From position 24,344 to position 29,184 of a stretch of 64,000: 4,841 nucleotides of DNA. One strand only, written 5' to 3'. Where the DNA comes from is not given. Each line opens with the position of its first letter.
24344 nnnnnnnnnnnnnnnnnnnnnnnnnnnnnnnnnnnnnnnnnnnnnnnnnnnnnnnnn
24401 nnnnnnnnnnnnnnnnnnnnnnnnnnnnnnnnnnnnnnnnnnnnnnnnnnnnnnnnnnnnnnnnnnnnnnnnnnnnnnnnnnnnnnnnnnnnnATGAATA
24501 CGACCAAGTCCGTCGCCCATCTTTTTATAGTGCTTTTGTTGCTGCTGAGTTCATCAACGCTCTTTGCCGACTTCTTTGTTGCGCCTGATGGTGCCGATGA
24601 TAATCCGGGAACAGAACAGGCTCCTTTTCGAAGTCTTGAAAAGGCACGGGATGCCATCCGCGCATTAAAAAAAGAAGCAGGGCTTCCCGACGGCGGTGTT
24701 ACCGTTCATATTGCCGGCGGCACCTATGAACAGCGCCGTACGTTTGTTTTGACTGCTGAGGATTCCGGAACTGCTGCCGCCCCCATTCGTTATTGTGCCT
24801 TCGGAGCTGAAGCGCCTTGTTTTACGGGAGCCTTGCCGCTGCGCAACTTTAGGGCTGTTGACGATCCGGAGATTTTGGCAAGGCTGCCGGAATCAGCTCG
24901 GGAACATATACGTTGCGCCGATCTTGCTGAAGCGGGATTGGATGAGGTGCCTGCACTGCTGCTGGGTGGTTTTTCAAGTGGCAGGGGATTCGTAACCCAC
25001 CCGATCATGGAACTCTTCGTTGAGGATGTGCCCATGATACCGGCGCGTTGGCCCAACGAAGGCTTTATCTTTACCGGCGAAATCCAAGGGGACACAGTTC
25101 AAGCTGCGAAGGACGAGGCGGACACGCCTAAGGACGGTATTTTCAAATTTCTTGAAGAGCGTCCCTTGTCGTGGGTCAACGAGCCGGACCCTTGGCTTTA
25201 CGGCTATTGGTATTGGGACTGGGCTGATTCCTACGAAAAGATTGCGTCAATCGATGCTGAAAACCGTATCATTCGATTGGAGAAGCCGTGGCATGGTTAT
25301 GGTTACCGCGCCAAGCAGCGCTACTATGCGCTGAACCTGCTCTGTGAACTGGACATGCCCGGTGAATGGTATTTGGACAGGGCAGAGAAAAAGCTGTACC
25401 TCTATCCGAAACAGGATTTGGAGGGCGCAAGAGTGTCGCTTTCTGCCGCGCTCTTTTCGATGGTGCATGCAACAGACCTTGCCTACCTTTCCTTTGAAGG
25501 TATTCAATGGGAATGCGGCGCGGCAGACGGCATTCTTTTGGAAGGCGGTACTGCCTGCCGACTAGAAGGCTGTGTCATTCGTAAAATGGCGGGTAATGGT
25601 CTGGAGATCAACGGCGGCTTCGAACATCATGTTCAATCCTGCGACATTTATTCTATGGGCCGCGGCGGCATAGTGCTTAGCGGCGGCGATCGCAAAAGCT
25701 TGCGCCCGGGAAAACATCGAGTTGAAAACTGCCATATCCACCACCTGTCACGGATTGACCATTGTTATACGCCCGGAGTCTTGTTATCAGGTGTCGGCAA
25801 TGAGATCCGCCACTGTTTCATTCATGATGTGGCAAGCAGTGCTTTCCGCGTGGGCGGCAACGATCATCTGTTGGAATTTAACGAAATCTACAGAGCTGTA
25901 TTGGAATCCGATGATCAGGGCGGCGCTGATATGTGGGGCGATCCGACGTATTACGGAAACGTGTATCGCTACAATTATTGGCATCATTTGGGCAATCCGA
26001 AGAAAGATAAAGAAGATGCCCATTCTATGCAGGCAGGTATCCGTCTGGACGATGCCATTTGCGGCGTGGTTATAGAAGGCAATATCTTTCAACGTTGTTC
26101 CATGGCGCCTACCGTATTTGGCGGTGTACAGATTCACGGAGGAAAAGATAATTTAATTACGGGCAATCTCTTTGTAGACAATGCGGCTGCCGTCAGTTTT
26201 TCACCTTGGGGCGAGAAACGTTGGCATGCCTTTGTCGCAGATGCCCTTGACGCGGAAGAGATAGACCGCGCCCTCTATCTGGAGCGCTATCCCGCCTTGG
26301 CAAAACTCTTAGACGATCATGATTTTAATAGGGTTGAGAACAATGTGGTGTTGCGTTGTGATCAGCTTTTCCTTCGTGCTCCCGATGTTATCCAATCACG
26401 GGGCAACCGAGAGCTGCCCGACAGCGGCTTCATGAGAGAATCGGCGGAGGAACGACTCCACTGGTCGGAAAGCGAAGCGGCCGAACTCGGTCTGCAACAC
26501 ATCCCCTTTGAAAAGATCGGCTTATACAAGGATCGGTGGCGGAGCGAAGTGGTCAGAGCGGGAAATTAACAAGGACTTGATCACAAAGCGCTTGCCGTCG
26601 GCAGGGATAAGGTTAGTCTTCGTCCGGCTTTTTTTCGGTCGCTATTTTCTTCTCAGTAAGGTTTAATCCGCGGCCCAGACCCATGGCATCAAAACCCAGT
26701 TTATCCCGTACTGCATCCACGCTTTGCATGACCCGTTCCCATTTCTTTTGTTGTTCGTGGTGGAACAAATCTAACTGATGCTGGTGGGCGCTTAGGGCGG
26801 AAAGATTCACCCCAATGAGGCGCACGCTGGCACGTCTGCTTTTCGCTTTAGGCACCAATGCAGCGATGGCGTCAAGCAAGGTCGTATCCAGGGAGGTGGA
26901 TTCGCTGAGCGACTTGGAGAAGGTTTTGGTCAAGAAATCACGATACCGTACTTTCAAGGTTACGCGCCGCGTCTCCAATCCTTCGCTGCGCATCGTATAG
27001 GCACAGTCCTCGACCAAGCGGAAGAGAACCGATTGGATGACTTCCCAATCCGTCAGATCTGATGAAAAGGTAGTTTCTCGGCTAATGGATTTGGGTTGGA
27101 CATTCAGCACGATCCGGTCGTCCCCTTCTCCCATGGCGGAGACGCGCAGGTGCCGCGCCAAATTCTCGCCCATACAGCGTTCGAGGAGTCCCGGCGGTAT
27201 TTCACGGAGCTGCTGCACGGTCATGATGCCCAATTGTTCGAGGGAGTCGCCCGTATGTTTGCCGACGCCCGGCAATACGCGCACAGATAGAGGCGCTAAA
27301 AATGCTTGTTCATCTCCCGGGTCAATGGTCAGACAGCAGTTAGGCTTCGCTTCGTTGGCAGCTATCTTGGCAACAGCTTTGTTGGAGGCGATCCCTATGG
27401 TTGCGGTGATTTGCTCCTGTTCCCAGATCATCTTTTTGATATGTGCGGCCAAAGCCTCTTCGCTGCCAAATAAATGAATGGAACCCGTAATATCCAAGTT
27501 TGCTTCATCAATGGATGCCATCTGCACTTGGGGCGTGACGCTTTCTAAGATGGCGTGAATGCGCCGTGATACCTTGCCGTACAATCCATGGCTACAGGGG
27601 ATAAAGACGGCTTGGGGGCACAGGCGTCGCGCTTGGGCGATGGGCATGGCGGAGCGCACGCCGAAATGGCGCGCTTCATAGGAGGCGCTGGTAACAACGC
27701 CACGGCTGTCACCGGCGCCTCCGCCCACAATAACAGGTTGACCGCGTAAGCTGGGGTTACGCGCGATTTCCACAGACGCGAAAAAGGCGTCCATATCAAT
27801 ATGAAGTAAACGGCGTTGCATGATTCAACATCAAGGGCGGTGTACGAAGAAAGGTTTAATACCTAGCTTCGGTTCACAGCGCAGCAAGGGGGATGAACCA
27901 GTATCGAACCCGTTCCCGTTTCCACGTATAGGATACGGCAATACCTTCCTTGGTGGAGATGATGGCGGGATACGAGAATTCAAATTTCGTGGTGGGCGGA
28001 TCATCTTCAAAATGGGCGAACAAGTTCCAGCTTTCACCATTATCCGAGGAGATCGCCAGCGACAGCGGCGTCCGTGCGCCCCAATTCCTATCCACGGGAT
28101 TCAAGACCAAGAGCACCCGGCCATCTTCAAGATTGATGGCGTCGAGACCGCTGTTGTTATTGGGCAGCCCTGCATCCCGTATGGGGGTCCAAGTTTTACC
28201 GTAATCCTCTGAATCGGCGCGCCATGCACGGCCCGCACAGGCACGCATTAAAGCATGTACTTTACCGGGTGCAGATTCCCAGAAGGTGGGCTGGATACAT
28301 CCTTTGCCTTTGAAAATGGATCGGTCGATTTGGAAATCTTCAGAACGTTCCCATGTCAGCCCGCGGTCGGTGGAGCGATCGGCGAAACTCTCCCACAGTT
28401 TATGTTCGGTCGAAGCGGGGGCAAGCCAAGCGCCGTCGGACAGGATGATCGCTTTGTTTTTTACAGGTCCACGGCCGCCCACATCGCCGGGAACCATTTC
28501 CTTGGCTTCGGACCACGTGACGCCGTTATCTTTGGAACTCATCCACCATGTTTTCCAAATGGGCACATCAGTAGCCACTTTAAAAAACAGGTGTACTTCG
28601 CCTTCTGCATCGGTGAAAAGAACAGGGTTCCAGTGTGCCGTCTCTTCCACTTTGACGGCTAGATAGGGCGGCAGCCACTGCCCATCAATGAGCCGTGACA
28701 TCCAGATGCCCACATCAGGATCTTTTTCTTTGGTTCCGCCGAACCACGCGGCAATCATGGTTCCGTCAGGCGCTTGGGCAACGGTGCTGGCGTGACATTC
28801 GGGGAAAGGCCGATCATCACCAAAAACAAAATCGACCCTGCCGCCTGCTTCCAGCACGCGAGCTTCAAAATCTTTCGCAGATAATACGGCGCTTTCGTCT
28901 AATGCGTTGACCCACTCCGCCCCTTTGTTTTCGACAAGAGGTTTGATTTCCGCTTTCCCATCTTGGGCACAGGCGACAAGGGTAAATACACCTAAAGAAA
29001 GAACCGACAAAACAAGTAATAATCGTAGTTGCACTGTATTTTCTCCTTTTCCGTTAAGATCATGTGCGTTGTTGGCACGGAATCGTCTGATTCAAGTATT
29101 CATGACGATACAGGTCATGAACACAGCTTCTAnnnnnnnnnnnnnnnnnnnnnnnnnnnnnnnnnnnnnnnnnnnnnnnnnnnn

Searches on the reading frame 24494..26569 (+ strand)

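Call 54: search_protein_families(library=pfam, proteins=[window:24494-26569:+], max_evalue=0.0001)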
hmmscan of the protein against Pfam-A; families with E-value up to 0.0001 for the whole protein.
window:24494-26569:+ (691 aa): 3 families
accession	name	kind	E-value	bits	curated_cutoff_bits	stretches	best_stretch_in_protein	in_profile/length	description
PF13229.12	Beta_helix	-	3.2e-17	63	25.9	2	428-570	2-121/158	Right handed beta helix region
PF05048.19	NosD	-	4.1e-06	26.8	23.6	0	513-578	128-187/212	Periplasmic copper-binding protein (NosD)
PF21231.2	GH141_M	-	7.3e-05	23.1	27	0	261-306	108-156/156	GH141 insertion domain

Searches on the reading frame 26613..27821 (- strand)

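Call 54: search_protein_families(library=pfam, proteins=[window:26613-27821:-], max_evalue=0.0001)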
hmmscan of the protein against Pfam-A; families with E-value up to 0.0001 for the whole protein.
window:26613-27821:- (402 aa): 4 families
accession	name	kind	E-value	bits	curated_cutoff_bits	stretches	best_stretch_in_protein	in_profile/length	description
PF00817.25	IMS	-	6.9e-51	172.5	23.2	1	8-156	1-148/148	impB/mucB/samB family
PF11799.13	IMS_C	-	1.3e-24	87.1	20.7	1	243-352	1-109/109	impB/mucB/samB family C-terminal domain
PF11798.14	IMS_HHH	-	9.2e-07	29.2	24.4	1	168-199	1-32/32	IMS family HHH motif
PF21999.2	IMS_HHH_1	-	1.7e-06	28.8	27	1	183-224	3-44/53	DNA polymerase-iota, thumb domain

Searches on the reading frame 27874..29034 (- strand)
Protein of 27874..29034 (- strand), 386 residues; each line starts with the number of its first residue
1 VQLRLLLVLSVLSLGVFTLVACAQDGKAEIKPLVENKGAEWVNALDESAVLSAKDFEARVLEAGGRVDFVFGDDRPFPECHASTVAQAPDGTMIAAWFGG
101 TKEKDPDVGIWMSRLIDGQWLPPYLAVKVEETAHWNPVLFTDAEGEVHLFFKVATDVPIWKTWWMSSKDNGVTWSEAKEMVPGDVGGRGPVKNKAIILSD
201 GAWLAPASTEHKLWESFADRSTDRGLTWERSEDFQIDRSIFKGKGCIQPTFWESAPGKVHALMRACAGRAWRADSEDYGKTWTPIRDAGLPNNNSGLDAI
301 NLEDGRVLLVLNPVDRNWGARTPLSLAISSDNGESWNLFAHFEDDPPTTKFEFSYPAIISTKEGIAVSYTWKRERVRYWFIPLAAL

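Call 54: search_protein_families(library=pfam, proteins=[window:27874-29034:-], max_evalue=0.0001)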
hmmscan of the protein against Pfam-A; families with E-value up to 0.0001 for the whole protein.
window:27874-29034:- (386 aa): 2 families
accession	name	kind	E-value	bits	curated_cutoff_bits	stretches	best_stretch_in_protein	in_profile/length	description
PF13088.12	BNR_2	-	2.9e-69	233.9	31.4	1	91-364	1-273/277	BNR repeat-like domain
PF02012.26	BNR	-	1.1e-07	31.1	27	0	328-337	2-11/12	BNR/Asp-box repeat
